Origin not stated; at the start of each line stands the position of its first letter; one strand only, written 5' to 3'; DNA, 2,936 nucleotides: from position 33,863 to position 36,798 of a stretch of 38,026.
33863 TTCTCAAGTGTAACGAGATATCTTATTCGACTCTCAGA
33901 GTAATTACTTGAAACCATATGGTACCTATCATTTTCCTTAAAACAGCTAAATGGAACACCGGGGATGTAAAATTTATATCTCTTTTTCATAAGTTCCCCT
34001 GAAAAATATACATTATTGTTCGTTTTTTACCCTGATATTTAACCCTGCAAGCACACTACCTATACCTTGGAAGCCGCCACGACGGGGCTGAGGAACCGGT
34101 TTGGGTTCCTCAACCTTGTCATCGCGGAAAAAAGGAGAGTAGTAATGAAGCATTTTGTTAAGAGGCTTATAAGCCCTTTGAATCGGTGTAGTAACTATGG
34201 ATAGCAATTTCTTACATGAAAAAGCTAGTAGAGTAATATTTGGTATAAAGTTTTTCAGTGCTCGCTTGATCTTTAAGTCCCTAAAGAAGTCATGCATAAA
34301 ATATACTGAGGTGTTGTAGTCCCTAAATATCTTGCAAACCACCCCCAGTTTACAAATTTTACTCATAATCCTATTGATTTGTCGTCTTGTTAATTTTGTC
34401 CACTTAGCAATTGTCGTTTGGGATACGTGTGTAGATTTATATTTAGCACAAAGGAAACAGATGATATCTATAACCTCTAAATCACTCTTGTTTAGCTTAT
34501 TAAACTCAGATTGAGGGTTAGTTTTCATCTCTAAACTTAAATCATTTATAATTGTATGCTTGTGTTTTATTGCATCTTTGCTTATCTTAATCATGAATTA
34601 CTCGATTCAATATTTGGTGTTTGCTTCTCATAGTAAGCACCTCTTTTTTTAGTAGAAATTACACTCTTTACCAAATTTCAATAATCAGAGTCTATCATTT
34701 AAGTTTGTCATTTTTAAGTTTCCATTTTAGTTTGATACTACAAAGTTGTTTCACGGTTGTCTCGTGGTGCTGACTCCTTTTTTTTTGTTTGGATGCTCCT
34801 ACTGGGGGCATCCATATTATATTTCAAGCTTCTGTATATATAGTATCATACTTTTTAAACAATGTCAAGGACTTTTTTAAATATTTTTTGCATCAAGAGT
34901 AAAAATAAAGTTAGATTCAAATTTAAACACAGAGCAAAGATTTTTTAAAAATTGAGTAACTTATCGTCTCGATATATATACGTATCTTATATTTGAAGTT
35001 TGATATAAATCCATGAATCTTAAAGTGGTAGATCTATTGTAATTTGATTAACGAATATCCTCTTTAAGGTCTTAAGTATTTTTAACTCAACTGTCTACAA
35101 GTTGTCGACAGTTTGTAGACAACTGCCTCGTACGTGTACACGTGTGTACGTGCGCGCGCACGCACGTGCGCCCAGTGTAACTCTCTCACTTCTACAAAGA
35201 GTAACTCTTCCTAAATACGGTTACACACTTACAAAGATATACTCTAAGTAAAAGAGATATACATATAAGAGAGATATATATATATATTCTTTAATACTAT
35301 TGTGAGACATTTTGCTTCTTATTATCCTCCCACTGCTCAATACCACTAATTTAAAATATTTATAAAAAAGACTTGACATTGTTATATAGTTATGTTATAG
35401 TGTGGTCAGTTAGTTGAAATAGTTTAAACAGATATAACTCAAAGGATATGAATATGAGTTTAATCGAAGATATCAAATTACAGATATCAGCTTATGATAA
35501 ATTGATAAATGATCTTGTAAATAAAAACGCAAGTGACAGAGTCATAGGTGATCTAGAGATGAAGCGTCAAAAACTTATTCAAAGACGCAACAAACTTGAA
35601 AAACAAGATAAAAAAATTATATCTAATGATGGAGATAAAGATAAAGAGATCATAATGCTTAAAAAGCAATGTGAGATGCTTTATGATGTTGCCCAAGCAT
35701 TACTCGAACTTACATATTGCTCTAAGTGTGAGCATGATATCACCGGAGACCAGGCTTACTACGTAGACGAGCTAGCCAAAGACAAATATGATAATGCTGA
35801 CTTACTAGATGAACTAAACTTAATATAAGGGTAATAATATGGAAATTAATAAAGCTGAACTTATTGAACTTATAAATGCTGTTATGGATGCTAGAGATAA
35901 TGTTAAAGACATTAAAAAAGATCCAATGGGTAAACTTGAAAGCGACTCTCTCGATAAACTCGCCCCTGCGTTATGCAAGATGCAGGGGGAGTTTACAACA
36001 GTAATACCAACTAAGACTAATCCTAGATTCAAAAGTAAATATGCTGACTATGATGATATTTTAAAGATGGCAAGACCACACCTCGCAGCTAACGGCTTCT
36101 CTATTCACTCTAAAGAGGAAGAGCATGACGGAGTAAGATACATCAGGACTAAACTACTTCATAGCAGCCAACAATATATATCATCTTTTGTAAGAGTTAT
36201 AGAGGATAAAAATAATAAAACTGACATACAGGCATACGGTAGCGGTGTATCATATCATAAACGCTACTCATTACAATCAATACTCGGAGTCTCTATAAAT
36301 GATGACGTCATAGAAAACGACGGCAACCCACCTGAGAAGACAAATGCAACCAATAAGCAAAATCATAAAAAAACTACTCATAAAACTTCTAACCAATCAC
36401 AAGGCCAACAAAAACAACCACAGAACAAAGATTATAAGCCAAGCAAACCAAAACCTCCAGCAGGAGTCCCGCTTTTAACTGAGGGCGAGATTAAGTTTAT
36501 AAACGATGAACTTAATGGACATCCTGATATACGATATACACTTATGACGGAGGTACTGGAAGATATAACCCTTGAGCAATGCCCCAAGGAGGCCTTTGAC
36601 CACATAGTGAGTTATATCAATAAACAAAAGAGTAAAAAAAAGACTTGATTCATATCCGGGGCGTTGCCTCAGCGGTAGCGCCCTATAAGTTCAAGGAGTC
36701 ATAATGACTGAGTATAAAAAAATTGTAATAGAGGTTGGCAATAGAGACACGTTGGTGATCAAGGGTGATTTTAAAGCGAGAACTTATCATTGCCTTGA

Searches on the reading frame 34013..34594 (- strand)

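Call 23: search_protein_families(library=phrogs, max_evalue=0.001, proteins=[window:34013-34594:-])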
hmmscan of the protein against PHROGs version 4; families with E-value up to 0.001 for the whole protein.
window:34013-34594:- (193 aa): 1 family
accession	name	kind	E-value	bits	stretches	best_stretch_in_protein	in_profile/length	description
phrog_1835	-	DNA, RNA and nucleotide metabolism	0.00064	20.1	1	32-89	42-100/301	HTH DNA binding protein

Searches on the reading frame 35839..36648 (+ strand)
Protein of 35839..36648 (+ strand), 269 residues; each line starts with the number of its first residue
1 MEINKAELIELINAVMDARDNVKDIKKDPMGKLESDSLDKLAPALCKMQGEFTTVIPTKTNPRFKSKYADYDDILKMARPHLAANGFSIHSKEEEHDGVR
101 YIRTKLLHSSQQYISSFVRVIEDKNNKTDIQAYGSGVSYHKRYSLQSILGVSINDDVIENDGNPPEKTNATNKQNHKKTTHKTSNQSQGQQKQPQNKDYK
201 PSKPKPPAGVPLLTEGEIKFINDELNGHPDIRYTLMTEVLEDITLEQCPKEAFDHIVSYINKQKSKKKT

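Call 23: search_protein_families(library=phrogs, max_evalue=0.001, proteins=[window:35839-36648:+])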
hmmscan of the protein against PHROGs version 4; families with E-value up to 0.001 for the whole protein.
window:35839-36648:+ (269 aa): 4 families
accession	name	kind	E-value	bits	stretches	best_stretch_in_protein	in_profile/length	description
phrog_2324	-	DNA, RNA and nucleotide metabolism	5.3e-35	121.7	1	34-196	4-165/193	Erf-like ssDNA annealing protein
phrog_155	-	DNA, RNA and nucleotide metabolism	6.9e-27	95.8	1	36-268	63-272/308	Erf-like ssDNA annealing protein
phrog_34817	-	unknown function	1.6e-11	45.1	1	32-187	3-158/291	-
phrog_10003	-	other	4.9e-06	27.2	1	63-168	67-177/297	recombinase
